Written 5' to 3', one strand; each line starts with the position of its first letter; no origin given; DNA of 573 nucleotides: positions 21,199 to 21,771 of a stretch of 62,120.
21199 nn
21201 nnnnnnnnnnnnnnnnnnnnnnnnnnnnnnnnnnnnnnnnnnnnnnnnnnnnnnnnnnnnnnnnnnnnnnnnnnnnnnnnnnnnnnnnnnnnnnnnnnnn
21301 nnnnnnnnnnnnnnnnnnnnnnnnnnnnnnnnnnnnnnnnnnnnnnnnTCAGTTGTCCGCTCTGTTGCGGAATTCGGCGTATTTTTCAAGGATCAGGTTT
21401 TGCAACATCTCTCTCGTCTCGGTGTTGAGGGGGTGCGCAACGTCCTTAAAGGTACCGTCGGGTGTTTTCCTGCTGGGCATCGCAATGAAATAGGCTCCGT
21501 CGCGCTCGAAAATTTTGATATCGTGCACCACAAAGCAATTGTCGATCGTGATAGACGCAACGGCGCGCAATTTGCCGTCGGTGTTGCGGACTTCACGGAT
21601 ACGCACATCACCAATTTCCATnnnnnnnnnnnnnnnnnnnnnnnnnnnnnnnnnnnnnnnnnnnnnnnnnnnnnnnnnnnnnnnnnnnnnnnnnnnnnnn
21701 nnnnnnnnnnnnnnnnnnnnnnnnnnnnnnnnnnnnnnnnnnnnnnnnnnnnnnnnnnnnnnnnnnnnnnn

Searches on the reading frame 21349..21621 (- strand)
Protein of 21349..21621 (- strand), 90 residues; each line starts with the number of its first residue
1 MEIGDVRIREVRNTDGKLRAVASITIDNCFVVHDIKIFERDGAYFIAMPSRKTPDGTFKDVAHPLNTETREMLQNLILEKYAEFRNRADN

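Call 73: search_protein_families(library=pfam, proteins=[window:21349-21621:-], max_evalue=0.0001)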
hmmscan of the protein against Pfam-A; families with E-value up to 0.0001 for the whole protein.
window:21349-21621:- (90 aa): 1 family
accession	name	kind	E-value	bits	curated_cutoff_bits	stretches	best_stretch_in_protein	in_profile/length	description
PF04026.17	SpoVG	-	3.4e-33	114.1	29.6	1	1-82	1-81/82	SpoVG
